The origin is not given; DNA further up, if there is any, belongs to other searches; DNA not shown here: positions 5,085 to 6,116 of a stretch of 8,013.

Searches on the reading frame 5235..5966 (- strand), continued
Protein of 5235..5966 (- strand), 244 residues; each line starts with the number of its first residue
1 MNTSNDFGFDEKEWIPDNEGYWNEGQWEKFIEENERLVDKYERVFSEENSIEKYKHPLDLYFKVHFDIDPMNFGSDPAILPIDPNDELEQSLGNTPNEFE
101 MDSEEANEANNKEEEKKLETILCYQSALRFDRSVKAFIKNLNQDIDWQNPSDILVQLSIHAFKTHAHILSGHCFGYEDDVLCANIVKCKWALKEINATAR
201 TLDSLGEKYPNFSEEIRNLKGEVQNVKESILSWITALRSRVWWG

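Call 26: search_solved_structures(query=A2, max_evalue=10, show_alignments=2)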
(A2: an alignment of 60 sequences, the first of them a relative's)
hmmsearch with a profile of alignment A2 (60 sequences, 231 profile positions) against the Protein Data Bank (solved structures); distinct sequences matched with E-value up to 10: 11.
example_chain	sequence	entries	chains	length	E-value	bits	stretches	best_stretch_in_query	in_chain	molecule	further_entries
5byo_A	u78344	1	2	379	3.2e-06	30.6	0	112-133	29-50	dTor_12x31L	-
4yxz_A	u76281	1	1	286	3.8e-05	27.1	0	112-135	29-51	dTor_9x31L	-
2rld_A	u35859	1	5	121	0.062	16.5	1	108-223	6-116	Uncharacterized protein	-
4kvo_A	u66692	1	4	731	0.13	15.5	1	141-213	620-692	N-terminal acetyltransferase A complex subunit nat1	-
4kvm_A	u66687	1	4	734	0.13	15.5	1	141-213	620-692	N-terminal acetyltransferase A complex subunit nat1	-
9e71_BW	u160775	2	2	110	0.2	14.8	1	62-132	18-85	SSU ribosomal protein S25E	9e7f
8ab6_F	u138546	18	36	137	0.58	13.4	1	61-143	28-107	YALI0F24673p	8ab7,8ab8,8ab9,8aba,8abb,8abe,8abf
3zjl_A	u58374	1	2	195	0.94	12.7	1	26-152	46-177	PROTOGLOBIN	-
7rja_H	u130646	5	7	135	1.6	11.9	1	64-143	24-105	Ubiquinol--cytochrome-c reductase subunit 6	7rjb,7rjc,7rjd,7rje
5cjz_A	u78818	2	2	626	1.8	11.7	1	172-210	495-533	SusD homolog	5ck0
5ck1_A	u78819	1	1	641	1.9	11.7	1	172-210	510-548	SusD homolog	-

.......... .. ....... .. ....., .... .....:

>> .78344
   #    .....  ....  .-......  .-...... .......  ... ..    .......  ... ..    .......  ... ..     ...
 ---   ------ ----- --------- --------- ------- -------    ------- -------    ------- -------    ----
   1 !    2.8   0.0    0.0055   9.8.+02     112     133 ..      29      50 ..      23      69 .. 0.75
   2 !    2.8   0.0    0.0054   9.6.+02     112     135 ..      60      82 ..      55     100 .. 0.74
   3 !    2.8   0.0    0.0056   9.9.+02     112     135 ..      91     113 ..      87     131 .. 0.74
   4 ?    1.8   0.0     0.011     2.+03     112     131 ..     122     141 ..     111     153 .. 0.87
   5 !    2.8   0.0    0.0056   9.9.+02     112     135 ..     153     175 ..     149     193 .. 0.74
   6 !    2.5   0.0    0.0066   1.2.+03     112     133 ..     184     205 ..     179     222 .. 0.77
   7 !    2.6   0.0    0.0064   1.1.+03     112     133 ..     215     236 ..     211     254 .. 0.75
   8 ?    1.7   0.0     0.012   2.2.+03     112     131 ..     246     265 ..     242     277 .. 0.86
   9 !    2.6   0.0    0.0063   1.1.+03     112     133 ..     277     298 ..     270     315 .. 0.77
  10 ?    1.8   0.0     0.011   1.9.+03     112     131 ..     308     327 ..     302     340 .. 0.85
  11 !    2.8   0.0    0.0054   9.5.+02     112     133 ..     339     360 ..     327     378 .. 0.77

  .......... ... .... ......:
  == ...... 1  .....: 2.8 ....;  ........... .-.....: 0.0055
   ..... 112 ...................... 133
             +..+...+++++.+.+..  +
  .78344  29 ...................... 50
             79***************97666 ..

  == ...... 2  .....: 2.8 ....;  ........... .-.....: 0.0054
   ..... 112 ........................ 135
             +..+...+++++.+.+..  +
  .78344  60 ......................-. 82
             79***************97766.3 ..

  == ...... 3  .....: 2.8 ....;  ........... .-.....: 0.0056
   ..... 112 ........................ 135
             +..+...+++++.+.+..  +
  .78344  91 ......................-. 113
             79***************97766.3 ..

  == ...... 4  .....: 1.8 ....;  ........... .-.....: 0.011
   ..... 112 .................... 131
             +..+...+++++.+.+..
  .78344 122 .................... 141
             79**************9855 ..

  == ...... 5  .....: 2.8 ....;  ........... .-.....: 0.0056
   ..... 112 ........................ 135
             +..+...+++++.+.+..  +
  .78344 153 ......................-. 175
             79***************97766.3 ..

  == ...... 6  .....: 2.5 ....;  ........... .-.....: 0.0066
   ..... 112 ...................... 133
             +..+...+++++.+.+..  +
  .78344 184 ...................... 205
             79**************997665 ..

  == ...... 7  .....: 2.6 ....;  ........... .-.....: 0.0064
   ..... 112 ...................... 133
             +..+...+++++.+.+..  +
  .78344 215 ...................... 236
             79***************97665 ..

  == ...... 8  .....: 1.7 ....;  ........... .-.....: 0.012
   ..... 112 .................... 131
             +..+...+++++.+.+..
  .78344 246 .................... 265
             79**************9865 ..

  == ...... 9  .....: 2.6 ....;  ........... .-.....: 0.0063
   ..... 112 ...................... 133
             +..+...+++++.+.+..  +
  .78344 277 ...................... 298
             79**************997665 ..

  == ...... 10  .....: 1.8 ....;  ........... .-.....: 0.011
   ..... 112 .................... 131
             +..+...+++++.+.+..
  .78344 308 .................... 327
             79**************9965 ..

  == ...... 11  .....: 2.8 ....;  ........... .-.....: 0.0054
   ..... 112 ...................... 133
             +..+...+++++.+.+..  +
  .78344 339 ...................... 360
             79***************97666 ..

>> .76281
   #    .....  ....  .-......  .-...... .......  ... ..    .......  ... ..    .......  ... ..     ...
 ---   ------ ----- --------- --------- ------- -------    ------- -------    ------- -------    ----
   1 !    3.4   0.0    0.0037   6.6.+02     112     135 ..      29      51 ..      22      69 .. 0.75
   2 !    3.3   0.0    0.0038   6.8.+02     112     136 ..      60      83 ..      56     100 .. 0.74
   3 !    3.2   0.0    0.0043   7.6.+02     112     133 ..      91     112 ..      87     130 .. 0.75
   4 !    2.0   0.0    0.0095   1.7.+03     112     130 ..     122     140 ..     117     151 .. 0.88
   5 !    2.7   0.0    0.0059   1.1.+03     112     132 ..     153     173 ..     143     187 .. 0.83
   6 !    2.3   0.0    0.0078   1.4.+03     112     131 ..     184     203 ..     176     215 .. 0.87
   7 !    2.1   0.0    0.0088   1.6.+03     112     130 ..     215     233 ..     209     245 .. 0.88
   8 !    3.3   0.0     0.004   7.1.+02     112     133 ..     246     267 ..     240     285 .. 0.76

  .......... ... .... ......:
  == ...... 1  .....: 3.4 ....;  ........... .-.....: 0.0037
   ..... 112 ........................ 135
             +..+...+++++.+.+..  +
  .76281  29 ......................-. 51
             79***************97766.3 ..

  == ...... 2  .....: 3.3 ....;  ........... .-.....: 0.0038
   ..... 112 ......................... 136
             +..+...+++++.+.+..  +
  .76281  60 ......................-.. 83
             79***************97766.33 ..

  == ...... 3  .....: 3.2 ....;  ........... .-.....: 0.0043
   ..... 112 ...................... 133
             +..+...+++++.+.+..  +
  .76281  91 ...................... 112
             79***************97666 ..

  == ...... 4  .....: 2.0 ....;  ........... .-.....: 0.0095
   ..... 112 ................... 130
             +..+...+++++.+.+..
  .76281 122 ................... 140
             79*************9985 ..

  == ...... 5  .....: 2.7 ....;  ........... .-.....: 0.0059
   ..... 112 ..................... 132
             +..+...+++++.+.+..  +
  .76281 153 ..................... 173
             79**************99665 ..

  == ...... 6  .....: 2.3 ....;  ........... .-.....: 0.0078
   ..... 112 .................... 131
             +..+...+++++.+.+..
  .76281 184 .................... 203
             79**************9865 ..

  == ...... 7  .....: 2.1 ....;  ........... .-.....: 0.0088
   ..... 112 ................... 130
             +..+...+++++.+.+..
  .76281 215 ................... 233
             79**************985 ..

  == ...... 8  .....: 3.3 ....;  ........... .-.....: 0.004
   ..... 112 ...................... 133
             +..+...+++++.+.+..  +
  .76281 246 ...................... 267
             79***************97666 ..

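Call 30: find_related_loci(query=A3, collection=genome_contigs, flank=4000)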
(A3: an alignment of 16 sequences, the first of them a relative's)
Query A3 (244 aa) in genome_contigs; peptide patterns used: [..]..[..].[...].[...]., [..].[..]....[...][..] (x = any residue, [..] = any of these).
111 stretches matched a pattern; 33 encode a relative of the query (tblastn E <= 1e-3); 33 distinct loci.
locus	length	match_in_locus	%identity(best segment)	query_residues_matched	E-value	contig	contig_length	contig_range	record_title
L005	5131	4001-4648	34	21-243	3e-33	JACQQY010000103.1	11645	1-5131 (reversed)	MAG: Candidatus Omnitrophota bacterium isolate NC_groundwater_1345_Ag_S-0.2um_53_61 S_p2_S4_coassembly_k141_3442293, who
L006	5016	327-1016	30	10-243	3e-27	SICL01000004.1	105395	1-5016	MAG: Candidatus Taenariivivens baikalensis isolate Baikal-deep-G204 BACOMB-C471, whole genome shotgun sequence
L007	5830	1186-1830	32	14-243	2e-26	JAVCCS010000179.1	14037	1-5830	MAG: Candidatus Theseobacter exili isolate MAG_3300035698_1968 Ga0374944_279802, whole genome shotgun sequence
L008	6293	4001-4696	28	23-243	6e-26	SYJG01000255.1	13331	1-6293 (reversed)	MAG: Planctomyces sp. isolate F1-80-MAGs005 F1-80__c355286, whole genome shotgun sequence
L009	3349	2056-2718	31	23-243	5e-24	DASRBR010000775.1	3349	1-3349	MAG TPA_asm: Verrucomicrobiia bacterium isolate SMAG_U9932 k141_200792, whole genome shotgun sequence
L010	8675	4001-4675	31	17-243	3e-23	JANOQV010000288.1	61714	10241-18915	MAG: Pedosphaera sp. isolate VAR_4_metabat_254_sub VAR_4_k141_2522761, whole genome shotgun sequence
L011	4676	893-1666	27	15-243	3e-22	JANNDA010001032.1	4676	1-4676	MAG: Planctomyces sp. isolate OTE_78_metabat_10 OTE_78_k141_2849218, whole genome shotgun sequence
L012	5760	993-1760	26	21-243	1e-21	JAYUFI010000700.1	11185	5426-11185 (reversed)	MAG: Planctomycetaceae bacterium isolate GFS_7692 GFS_7692_699, whole genome shotgun sequence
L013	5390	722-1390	30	17-243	2e-21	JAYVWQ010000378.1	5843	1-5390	MAG: Akkermansia sp. isolate GL82_UP_concoct_189_sub GL82_UP_concoct_189_sub_377, whole genome shotgun sequence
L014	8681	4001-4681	29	17-243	8e-21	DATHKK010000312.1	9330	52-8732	MAG TPA_asm: Candidatus Limnocylindria bacterium isolate SMAG_U12578 k141_635061, whole genome shotgun sequence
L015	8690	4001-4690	27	1-243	2e-17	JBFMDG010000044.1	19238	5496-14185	MAG: Verrucomicrobiota bacterium isolate MAG213 MAG213_44, whole genome shotgun sequence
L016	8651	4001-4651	23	17-243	5e-17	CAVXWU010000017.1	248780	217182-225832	MAG: uncultured Verrucomicrobiae bacterium isolate MFD04944.bin.1.206 genome assembly, contig: contig_61470, whole genom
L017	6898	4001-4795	37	21-243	8e-16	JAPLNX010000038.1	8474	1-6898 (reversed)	MAG: Planctomycetia bacterium isolate LacPavin_0419_WC53_MAG_56_14 LacPavin_0419_WC53_scaffold_405153, whole genome shot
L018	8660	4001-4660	27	17-243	1e-15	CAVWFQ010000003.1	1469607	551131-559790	MAG: uncultured Phycisphaerales bacterium isolate MFD09671.bin.2.102 genome assembly, contig: contig_26377, whole genome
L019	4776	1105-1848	27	23-241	1e-15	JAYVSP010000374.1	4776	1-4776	MAG: Planctomyces sp. isolate GL74_DN_concoct_38_sub GL74_DN_concoct_38_sub_373, whole genome shotgun sequence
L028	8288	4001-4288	33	144-243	3e-11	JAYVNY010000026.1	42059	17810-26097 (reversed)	MAG: Akkermansia sp. isolate GL65_UP_concoct_5 GL65_UP_concoct_5_25, whole genome shotgun sequence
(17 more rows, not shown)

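Call 31: predict_structure(alignment_id=A2)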
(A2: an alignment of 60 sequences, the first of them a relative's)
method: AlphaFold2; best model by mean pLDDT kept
length: 244 residues; sequences in the alignment: 60
mean_pLDDT: 85.6   pTM: 0.77
mean pLDDT of the five models: 85.6, 85.1, 85.0, 84.3, 84.0
residues with pLDDT >= 90: 157; 70-90: 36; 50-70: 42; < 50: 9
segments of 3 or more residues with pLDDT < 50: 1-5, 93-95
pLDDT, mean of each block of 10 residues (from residue 1): 49 56 94 95 92 89 92 62 57 51 71 94 98 97 85 96 98 95 98 98 97 98 98 97 77
secondary structure, 60 per line:
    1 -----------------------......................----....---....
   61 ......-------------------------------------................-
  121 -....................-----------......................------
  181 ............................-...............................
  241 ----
elements in order: H24-45 H50-53 H57-66 H104-119 H122-141 H153-174 H181-208 H210-240

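Call 35: fold_search(model_id=the predicted structure, library=pdb)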
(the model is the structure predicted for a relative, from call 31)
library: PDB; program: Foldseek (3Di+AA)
matches with E <= 10: 443; with E <= 0.001: 0
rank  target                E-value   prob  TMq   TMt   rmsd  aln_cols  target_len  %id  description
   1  2rld_E                1.5e-02  1.00  0.38  0.82   3.6       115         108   18  CRYSTAL STRUCTURE OF A PROTEIN WITH UNKNOWN FUNCTION FROM S23 RIBOSOMAL PROTEIN FAMILY (BT_0352) FROM BACTEROIDES THET (released 2007-10-30)
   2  2rld_B                2.1e-02  1.00  0.39  0.82   3.4       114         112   19  CRYSTAL STRUCTURE OF A PROTEIN WITH UNKNOWN FUNCTION FROM S23 RIBOSOMAL PROTEIN FAMILY (BT_0352) FROM BACTEROIDES THET (released 2007-10-30)
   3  2gsc_A                2.1e-02  1.00  0.37  0.75   4.1       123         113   17  Crystal Structure of the Conserved Hypothetical Cytosolic Protein Xcc0516 from Xanthomonas campestris (released 2006-10-03)
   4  2rld_C                4.7e-02  1.00  0.39  0.79   3.5       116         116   17  CRYSTAL STRUCTURE OF A PROTEIN WITH UNKNOWN FUNCTION FROM S23 RIBOSOMAL PROTEIN FAMILY (BT_0352) FROM BACTEROIDES THET (released 2007-10-30)
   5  2gsc_D                4.7e-02  1.00  0.40  0.80   3.2       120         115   12  Crystal Structure of the Conserved Hypothetical Cytosolic Protein Xcc0516 from Xanthomonas campestris (released 2006-10-03)
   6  2gsc_E                5.2e-02  1.00  0.40  0.83   3.0       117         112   12  Crystal Structure of the Conserved Hypothetical Cytosolic Protein Xcc0516 from Xanthomonas campestris (released 2006-10-03)
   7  2gsc_B                7.0e-02  1.00  0.41  0.83   2.8       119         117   13  Crystal Structure of the Conserved Hypothetical Cytosolic Protein Xcc0516 from Xanthomonas campestris (released 2006-10-03)
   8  2gsc_C                7.3e-02  1.00  0.39  0.82   3.0       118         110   13  Crystal Structure of the Conserved Hypothetical Cytosolic Protein Xcc0516 from Xanthomonas campestris (released 2006-10-03)
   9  2rld_A                8.5e-02  1.00  0.38  0.79   3.4       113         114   18  CRYSTAL STRUCTURE OF A PROTEIN WITH UNKNOWN FUNCTION FROM S23 RIBOSOMAL PROTEIN FAMILY (BT_0352) FROM BACTEROIDES THET (released 2007-10-30)
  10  2rld_D                1.3e-01  1.00  0.38  0.83   3.2       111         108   19  CRYSTAL STRUCTURE OF A PROTEIN WITH UNKNOWN FUNCTION FROM S23 RIBOSOMAL PROTEIN FAMILY (BT_0352) FROM BACTEROIDES THET (released 2007-10-30)
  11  6qyb_A                1.3e-01  1.00  0.33  0.60   4.6       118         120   14  Streptomyces lividans Ccsp mutant - H111A (released 2019-07-10)
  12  6qvh                  2.7e-01  0.99  0.33  0.57   4.7       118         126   15  Streptomyces lividans Ccsp mutant - H113A (released 2019-07-10)
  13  6ek9                  3.0e-01  0.99  0.33  0.61   4.6       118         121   14  Cytosolic copper storage protein Csp from Streptomyces lividans: Cu loaded form (released 2018-08-08)
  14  6q58_A                4.7e-01  0.97  0.32  0.58   4.6       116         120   14  Copper loading to a cytosolic copper storage protein from Streptomyces lividans (five coppers) (released 2019-07-10)
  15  6ei0_G                5.2e-01  0.97  0.33  0.61   4.6       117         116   14  Cytosolic copper storage protein Csp from Streptomyces lividans: apo form (released 2018-10-10)
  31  4dwl_D                1.1e+00  0.97  0.37  0.77   3.4       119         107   11  Avd molecule from Bordetella bacteriophage DGR (released 2013-02-27)
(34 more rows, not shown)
